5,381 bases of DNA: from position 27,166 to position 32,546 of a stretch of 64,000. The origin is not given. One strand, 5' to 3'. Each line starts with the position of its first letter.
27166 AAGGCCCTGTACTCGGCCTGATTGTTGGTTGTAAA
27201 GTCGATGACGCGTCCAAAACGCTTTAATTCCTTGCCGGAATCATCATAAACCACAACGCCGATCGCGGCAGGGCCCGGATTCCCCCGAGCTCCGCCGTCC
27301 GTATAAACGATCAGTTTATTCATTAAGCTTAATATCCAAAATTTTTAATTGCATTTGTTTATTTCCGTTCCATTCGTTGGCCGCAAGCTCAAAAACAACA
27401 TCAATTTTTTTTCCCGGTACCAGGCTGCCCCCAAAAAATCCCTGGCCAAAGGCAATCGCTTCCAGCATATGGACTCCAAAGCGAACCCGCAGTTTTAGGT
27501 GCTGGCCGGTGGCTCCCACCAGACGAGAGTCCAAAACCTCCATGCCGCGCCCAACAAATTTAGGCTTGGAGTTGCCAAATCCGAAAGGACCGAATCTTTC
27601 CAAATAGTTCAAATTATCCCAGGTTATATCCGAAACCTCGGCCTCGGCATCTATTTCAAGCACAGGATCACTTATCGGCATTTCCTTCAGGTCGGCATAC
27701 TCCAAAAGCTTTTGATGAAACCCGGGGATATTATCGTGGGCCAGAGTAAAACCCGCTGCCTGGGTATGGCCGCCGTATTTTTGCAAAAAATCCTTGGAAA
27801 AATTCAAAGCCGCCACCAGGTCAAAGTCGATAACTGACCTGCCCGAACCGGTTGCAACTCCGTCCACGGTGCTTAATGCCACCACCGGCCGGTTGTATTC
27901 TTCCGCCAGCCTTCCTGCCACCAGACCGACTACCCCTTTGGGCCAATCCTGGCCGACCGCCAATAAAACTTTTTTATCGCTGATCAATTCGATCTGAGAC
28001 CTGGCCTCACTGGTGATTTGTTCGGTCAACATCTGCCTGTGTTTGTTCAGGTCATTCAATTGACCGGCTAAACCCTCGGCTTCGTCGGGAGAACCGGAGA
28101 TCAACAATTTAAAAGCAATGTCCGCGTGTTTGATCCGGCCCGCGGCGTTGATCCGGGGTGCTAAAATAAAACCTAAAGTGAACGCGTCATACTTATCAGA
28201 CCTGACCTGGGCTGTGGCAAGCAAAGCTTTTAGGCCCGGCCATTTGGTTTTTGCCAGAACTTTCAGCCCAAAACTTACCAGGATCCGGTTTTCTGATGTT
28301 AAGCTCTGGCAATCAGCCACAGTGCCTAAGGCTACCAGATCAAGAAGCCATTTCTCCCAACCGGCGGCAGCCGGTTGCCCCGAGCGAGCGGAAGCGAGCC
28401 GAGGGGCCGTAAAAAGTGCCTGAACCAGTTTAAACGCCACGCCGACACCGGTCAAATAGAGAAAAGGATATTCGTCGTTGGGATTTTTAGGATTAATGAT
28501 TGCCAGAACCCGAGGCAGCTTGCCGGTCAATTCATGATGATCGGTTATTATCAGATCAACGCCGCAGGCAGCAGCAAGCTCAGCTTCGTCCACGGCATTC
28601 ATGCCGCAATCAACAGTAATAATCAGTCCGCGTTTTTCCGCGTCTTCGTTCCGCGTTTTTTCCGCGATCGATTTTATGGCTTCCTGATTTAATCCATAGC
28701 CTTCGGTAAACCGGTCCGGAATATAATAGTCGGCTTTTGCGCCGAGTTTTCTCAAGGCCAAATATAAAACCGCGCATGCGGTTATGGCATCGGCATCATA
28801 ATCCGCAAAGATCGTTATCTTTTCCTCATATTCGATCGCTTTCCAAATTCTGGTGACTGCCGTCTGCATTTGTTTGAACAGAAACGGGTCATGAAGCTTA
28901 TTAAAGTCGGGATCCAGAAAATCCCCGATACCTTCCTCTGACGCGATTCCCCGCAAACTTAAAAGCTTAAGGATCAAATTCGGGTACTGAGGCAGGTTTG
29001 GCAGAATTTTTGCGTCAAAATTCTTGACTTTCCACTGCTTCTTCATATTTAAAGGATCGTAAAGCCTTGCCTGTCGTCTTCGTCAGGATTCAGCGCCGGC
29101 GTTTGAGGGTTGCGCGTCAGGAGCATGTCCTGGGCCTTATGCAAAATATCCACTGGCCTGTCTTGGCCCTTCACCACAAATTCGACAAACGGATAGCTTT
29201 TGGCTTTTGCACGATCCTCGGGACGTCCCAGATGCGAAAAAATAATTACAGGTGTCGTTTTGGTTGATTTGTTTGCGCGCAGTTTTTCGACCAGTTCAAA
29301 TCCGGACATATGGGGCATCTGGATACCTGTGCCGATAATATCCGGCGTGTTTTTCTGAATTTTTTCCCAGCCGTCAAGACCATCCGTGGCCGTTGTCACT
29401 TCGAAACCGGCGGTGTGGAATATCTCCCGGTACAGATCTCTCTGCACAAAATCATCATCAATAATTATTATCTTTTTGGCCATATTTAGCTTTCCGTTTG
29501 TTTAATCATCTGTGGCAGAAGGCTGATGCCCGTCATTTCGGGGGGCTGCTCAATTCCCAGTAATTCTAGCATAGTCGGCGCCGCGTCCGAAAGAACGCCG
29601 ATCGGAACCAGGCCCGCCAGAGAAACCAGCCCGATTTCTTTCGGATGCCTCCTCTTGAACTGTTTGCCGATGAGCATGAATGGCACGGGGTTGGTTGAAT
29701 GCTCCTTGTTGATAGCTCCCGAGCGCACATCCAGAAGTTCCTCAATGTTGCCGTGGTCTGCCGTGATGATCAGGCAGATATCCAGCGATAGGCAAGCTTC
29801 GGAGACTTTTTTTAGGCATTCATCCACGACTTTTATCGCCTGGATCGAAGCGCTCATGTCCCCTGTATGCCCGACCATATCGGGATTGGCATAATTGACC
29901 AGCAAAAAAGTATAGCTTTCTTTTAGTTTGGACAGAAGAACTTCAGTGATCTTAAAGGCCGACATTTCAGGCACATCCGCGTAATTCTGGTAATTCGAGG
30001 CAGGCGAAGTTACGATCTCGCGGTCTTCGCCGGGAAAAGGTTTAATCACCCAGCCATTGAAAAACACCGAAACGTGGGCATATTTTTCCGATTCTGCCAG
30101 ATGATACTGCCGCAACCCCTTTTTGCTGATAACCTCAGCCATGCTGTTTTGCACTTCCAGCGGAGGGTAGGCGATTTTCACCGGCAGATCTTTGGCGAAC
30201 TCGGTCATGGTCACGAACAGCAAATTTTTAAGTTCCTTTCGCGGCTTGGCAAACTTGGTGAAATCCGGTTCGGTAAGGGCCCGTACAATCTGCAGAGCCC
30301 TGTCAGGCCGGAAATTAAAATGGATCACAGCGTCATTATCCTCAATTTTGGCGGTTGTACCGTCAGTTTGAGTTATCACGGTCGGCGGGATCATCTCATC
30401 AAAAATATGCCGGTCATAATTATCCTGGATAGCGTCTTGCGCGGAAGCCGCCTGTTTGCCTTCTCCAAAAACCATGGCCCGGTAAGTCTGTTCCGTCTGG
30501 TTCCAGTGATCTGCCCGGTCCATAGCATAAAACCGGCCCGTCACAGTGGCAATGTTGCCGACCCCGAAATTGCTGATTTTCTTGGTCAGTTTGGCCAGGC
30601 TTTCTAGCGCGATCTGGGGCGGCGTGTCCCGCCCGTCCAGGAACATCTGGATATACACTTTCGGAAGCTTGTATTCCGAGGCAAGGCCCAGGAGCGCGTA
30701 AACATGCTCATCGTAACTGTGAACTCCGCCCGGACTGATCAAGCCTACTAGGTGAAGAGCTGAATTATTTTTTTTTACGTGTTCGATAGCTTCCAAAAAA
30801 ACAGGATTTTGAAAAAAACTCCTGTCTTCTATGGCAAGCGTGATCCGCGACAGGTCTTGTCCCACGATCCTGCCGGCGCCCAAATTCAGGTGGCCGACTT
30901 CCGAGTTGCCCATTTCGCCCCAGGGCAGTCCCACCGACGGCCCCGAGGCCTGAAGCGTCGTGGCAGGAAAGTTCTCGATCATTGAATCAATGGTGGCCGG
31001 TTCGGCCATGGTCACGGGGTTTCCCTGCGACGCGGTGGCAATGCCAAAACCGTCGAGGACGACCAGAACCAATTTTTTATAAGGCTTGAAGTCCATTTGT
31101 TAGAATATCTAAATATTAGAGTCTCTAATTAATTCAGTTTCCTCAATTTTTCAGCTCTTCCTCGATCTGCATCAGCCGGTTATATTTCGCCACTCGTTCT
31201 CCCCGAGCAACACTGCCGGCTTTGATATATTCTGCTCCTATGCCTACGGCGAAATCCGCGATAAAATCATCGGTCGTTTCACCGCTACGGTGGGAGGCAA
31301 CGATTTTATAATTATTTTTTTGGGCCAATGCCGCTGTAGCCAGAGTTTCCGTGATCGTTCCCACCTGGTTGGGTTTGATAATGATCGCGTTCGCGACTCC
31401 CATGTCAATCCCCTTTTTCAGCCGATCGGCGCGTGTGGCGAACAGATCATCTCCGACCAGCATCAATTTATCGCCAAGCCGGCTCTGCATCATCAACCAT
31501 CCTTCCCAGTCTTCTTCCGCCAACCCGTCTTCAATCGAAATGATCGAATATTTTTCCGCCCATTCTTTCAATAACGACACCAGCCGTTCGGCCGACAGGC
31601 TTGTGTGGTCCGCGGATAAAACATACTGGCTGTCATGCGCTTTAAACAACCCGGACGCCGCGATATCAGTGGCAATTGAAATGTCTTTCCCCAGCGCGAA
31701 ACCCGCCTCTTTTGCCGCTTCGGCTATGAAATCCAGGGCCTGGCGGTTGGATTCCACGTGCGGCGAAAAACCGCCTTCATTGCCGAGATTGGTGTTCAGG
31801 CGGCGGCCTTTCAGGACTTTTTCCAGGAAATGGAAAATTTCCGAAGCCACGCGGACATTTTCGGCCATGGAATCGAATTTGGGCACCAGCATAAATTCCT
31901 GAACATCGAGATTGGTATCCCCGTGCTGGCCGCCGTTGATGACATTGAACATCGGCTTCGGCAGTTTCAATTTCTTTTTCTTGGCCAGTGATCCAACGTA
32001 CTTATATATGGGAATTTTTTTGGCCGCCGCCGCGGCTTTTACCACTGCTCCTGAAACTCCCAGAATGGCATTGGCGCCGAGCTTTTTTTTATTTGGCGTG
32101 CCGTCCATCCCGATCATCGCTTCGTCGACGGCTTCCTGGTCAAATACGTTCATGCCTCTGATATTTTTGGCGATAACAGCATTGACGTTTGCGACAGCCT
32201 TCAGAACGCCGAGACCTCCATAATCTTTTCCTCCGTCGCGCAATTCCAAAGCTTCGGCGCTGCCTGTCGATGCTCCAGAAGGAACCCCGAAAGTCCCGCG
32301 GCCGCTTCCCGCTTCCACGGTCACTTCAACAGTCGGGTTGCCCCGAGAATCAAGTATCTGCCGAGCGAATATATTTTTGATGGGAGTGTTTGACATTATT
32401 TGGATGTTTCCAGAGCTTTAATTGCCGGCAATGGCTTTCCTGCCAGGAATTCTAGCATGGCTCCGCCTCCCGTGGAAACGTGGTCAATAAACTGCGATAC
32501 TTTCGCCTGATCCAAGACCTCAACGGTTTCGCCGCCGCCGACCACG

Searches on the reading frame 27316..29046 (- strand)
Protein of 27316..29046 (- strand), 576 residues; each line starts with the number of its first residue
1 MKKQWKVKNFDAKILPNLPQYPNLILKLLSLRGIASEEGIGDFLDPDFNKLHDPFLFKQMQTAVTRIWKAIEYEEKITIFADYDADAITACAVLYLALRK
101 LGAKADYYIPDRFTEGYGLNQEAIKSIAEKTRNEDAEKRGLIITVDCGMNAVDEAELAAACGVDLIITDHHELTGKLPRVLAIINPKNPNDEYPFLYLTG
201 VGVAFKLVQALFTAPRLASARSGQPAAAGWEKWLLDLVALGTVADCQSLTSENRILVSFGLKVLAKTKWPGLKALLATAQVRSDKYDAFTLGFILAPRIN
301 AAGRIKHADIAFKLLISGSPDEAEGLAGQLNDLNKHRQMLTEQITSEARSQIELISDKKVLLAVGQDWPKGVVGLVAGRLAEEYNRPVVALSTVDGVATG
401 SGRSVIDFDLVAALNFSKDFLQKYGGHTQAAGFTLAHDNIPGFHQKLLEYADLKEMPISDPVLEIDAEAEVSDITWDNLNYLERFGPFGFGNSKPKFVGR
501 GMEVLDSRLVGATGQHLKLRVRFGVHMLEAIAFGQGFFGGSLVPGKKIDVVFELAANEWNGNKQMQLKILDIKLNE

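Call 54: search_protein_families(library=pfam, proteins=[window:27316-29046:-], max_evalue=0.001)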
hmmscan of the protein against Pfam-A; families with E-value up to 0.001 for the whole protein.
window:27316-29046:- (576 aa): 3 families
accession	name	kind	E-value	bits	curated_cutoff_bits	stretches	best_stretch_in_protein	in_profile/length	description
PF17768.7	RecJ_OB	-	6.3e-28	97.4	27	1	465-571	1-107/107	RecJ OB domain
PF01368.27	DHH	-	3.4e-25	89.2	28.1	1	76-242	1-125/125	DHH family, N-terminal domain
PF02272.25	DHHA1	-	4.3e-12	46.8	25.9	1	358-450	2-99/102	DHHA1 domain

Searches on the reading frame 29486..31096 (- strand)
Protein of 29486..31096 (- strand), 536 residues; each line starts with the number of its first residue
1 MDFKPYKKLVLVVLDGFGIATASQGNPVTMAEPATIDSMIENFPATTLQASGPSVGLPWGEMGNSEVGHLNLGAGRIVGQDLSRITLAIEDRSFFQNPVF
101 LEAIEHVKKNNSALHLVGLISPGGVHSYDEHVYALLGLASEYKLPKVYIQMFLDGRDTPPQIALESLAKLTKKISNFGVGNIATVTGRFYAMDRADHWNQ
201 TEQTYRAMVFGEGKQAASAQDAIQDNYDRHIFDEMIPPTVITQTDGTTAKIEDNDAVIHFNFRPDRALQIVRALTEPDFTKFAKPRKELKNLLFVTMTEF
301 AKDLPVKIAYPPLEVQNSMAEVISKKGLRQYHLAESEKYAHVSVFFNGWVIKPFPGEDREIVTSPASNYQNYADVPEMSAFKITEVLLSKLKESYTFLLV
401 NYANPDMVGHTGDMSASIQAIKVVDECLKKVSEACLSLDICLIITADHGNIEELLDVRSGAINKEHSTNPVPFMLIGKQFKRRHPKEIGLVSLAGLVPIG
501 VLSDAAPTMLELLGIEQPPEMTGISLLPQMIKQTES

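Call 51: search_protein_families(library=pfam, proteins=[window:29486-31096:-], max_evalue=0.01)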
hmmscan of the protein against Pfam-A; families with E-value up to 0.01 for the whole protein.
window:29486-31096:- (536 aa): 3 families
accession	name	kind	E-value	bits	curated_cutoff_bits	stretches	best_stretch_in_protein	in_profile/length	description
PF06415.18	iPGM_N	-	1.7e-77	260.2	27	1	85-301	1-216/217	BPG-independent PGAM N-terminus (iPGM_N)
PF01676.23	Metalloenzyme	-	1e-64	218.9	24.3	1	7-516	1-251/252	Metalloenzyme superfamily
PF01663.27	Phosphodiest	-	0.00043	20.4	23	1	368-450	125-221/342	Type I phosphodiesterase / nucleotide pyrophosphatase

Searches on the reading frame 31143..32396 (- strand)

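Call 51: search_protein_families(library=pfam, proteins=[window:31143-32396:-], max_evalue=0.01)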
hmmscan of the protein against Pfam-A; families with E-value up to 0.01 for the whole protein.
window:31143-32396:- (417 aa): 3 families
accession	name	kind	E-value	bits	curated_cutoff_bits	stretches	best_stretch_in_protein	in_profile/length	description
PF00113.28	Enolase_C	-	1.5e-96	323.6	21.5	1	144-416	3-282/296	Enolase, C-terminal TIM barrel domain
PF03952.21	Enolase_N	-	1.5e-51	174.4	35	1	6-134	1-131/131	Enolase, N-terminal domain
PF13378.12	MR_MLE_C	-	0.00045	20.4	29.4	1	265-367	53-152/219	Enolase C-terminal domain-like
